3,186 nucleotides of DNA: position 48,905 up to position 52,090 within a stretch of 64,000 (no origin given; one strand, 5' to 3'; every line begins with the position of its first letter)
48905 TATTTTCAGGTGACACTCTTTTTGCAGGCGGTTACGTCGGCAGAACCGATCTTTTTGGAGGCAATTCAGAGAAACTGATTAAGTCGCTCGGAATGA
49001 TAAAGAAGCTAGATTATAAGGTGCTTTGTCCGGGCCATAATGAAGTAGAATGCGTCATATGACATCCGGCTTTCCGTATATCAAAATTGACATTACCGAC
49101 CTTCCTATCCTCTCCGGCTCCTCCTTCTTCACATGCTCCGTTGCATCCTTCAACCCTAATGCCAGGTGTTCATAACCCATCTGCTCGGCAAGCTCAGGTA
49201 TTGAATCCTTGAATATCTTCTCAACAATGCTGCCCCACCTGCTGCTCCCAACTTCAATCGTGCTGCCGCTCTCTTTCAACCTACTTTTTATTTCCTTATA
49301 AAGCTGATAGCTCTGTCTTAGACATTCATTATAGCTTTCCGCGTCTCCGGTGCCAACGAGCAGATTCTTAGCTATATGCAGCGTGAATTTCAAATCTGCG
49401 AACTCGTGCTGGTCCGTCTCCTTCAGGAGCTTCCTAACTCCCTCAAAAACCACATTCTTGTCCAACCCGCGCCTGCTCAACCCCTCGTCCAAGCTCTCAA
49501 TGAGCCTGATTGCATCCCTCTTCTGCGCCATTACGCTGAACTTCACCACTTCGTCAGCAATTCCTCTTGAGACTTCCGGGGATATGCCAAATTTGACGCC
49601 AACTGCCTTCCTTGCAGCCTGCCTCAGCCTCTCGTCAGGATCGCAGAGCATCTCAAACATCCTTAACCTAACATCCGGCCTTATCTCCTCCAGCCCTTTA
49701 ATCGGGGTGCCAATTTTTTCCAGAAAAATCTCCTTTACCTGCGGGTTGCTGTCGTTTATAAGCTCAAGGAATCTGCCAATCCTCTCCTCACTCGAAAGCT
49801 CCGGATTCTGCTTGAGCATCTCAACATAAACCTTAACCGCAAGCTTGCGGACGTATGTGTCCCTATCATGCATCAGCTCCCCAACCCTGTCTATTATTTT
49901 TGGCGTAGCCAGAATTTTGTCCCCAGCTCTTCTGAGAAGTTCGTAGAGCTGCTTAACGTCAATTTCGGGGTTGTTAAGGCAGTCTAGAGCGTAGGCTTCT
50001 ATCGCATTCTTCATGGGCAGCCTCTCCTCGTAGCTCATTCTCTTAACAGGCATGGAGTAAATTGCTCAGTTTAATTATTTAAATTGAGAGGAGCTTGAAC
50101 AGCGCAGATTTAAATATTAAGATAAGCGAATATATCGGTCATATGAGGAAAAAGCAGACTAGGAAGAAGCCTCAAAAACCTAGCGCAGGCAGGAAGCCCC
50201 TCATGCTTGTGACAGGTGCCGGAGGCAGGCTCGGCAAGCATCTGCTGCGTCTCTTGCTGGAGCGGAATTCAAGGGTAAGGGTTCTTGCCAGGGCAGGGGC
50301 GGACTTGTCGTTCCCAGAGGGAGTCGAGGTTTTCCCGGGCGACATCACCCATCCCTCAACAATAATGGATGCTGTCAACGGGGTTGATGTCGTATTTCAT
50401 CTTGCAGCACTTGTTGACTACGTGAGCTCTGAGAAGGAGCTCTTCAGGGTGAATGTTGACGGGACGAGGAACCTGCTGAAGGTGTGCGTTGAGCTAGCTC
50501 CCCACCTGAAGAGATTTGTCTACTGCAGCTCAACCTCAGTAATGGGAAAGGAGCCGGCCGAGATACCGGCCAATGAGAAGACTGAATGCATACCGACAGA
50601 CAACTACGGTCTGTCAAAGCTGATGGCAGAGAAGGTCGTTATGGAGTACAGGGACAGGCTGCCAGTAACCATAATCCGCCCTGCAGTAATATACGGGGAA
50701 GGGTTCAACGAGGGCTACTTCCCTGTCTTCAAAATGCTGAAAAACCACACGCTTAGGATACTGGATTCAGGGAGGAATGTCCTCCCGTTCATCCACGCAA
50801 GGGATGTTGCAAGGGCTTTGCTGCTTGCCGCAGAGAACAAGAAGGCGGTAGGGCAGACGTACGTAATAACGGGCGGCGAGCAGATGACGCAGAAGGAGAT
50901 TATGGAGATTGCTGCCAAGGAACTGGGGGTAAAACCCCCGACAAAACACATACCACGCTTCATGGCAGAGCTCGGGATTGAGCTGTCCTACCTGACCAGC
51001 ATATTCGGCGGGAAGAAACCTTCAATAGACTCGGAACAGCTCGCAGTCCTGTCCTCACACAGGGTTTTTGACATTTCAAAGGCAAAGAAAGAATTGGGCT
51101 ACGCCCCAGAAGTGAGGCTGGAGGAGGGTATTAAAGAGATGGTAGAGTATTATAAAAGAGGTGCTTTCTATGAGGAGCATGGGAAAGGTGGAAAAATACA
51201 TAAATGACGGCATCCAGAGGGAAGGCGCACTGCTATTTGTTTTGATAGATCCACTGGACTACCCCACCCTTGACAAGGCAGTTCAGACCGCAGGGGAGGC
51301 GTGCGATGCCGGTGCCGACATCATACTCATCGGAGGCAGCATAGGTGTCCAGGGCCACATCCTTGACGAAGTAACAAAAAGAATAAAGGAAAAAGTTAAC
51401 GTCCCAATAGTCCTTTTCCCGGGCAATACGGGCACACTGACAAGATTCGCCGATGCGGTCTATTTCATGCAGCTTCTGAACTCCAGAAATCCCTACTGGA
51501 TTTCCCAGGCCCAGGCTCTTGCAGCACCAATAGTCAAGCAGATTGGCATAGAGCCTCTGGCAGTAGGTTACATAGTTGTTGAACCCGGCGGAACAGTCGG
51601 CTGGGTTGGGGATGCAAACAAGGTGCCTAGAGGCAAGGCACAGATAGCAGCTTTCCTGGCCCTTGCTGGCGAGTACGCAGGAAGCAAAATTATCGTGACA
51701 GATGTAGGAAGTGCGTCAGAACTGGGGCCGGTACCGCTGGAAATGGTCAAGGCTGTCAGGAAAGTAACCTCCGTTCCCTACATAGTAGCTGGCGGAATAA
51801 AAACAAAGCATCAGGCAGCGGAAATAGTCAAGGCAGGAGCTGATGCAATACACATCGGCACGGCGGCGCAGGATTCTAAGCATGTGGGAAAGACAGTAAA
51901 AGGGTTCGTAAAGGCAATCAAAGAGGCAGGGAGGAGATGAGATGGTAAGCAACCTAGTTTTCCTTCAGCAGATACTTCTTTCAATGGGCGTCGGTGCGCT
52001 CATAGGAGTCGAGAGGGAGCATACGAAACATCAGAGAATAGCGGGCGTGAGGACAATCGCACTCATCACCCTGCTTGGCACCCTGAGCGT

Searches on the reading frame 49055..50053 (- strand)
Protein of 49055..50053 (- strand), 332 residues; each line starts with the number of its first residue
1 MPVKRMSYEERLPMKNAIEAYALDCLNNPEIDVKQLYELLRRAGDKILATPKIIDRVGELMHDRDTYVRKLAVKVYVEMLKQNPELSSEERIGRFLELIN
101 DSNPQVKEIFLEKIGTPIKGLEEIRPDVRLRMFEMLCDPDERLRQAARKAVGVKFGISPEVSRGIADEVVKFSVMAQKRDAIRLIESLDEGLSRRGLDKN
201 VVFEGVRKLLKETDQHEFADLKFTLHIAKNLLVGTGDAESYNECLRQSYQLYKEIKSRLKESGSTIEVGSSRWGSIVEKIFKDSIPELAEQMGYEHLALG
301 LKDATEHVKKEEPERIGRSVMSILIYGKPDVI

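Call 87: search_protein_families(library=pfam, proteins=[window:49055-50053:-])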
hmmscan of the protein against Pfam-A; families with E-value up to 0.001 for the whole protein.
window:49055-50053:- (332 aa): 7 families
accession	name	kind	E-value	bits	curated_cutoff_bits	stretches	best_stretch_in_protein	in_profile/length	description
PF02985.28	HEAT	-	6.2e-07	29.5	23.5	0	133-152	6-25/31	HEAT repeat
PF12717.13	Cnd1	-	1.7e-06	28.6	26.4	1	53-108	22-76/162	non-SMC mitotic condensation complex subunit 1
PF01602.26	Adaptin_N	-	1.6e-05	24.1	37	1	51-107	113-168/524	Adaptin N terminal region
PF13646.12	HEAT_2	-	1.7e-05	25.5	27.7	0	96-156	5-59/88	HEAT repeats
PF22928.2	INTS1_R4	-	2.4e-05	24.6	27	1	36-114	17-94/102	Integrator complex subunit 1, R4 domain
PF20168.4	PDS5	-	0.00014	20.3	27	1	59-151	249-345/1053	Sister chromatid cohesion protein PDS5 protein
PF12644.12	DUF3782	-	0.00056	20.5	24.4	0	245-295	10-61/78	Protein of unknown function (DUF3782)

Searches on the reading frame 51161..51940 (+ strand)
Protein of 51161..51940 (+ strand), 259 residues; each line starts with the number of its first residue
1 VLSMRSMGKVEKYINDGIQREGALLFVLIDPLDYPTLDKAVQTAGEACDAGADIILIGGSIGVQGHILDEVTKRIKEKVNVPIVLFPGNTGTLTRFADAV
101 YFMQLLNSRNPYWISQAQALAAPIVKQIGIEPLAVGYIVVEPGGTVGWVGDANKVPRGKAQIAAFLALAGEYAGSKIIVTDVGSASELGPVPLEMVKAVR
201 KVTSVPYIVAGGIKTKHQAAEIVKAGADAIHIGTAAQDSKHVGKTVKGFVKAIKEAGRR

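Call 87: search_protein_families(library=pfam, proteins=[window:51161-51940:+])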
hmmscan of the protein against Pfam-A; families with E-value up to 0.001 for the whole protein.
window:51161-51940:+ (259 aa): 8 families
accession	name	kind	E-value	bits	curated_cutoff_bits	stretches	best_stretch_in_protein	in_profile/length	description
PF01884.23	PcrB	-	6.3e-45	153.8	23.9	1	27-247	10-220/226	PcrB family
PF00977.27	His_biosynth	-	6.4e-10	39.3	23.6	1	174-242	43-111/228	Histidine biosynthesis protein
PF00478.31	IMPDH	-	2.1e-07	30.7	25.6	1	174-234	116-174/345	IMP dehydrogenase / GMP reductase domain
PF05690.20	ThiG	-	3e-07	30.5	23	1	186-258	157-228/247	Thiazole biosynthesis protein ThiG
PF01180.27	DHO_dh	-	3.2e-06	27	27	1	184-237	218-275/291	Dihydroorotate dehydrogenase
PF04131.20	NanE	-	2e-05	24.3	27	0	194-254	135-191/192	Putative N-acetylmannosamine-6-phosphate epimerase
PF03060.21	NMO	-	2.1e-05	24.5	28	1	193-235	182-224/331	Nitronate monooxygenase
PF01207.24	Dus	-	0.00036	20.2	20.4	0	190-238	170-219/311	Dihydrouridine synthase (Dus)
